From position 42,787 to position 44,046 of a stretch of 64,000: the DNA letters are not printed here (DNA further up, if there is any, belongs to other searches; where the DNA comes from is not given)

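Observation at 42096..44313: Three-gene module: RimK-like ATP-grasp ligase, divergent ATP-grasp paralogue and retropepsin-like aspartic protease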

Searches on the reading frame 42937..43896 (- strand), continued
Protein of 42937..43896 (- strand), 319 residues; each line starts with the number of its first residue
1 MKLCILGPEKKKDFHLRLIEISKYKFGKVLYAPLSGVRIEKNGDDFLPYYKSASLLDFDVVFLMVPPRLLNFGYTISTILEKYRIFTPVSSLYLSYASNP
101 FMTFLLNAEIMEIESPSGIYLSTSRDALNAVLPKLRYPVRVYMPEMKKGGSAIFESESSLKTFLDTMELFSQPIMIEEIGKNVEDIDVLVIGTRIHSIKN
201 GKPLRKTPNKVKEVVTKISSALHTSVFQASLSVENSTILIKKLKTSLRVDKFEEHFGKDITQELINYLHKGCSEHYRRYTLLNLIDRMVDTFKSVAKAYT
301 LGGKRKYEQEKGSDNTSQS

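Call 56: fold_search(model_id=the predicted structure, library=pdb)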
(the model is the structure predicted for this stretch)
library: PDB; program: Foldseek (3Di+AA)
matches with E <= 10: 1297; with E <= 0.001: 497
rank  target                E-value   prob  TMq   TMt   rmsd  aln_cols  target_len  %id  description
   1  5zct_A                1.3e-14  1.00  0.50  0.53   7.1       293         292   19  The crystal structure of the poly-alpha-L-glutamate peptides synthetase RimK at 2.05 angstrom resolution. (released 2018-07-25)
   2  7qyr_F                2.4e-14  1.00  0.50  0.56   7.2       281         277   18  Crystal structure of RimK from Pseudomonas aeruginosa PAO1 (released 2022-10-05)
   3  5zct_C                2.7e-14  1.00  0.50  0.54   7.1       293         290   19  The crystal structure of the poly-alpha-L-glutamate peptides synthetase RimK at 2.05 angstrom resolution. (released 2018-07-25)
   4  4iwx                  2.8e-14  1.00  0.49  0.52   7.3       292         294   18  Rimk structure at 2.85A (released 2013-05-08)
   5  7qys_B                3.8e-14  1.00  0.50  0.56   7.1       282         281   17  Crystal structure of RimK from Pseudomonas syringae DC3000 (released 2022-10-05)
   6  5zk6                  4.1e-14  1.00  0.49  0.53   7.2       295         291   19  Crystal structure of RimK complexed with RpsF (released 2019-03-27)
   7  7qys_H                4.6e-14  1.00  0.50  0.55   7.1       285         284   18  Crystal structure of RimK from Pseudomonas syringae DC3000 (released 2022-10-05)
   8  7qys_C                6.6e-14  1.00  0.50  0.56   7.0       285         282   17  Crystal structure of RimK from Pseudomonas syringae DC3000 (released 2022-10-05)
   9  7qys_F                8.9e-14  1.00  0.50  0.55   7.0       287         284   17  Crystal structure of RimK from Pseudomonas syringae DC3000 (released 2022-10-05)
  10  7qys_K                1.0e-13  1.00  0.50  0.55   7.1       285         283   18  Crystal structure of RimK from Pseudomonas syringae DC3000 (released 2022-10-05)
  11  7qys_L                1.0e-13  1.00  0.50  0.53   7.1       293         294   17  Crystal structure of RimK from Pseudomonas syringae DC3000 (released 2022-10-05)
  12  7qyr_H                1.0e-13  1.00  0.49  0.54   7.1       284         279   17  Crystal structure of RimK from Pseudomonas aeruginosa PAO1 (released 2022-10-05)
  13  7qys_J                1.2e-13  1.00  0.50  0.54   7.2       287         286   18  Crystal structure of RimK from Pseudomonas syringae DC3000 (released 2022-10-05)
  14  7qys_A                1.3e-13  1.00  0.50  0.54   7.1       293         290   17  Crystal structure of RimK from Pseudomonas syringae DC3000 (released 2022-10-05)
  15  7qys_D                1.4e-13  1.00  0.50  0.54   7.1       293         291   17  Crystal structure of RimK from Pseudomonas syringae DC3000 (released 2022-10-05)
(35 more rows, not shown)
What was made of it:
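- On RimK family: the 319-aa paralogue: Foldseek puts RimK 5zct on top at E 1.3e-14 (call 56).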

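Call 68: search_protein_representatives(alignment_id=A1)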
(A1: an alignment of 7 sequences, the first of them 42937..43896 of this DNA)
Query: 7 sequences, 300 profile positions. Proteins with E-value up to 0.001 (for the whole library): 199; up to 1e-10: 77; up to 1e-30: 11. The best 150 are listed.
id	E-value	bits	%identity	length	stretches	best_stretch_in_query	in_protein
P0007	1.3e-148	510.9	-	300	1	1-299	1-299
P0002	5.5e-148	508.8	-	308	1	1-300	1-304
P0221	3.1e-74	266.6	-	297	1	1-292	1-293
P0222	3.9e-59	217.0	-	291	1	1-289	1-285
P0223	3.6e-51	190.9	-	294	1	1-292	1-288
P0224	4.8e-48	180.6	-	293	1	1-289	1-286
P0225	1.3e-39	152.9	-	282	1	1-266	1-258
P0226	2.4e-38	148.8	-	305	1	1-273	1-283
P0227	1.8e-33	132.8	-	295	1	1-270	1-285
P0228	2.8e-31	125.6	-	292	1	1-274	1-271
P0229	6.4e-31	124.4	-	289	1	1-279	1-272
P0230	1.7e-27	113.2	-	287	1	1-288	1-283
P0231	2.7e-27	112.5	-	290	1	55-291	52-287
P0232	2.7e-25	105.9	-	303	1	1-274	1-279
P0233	1.6e-22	96.9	-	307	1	1-286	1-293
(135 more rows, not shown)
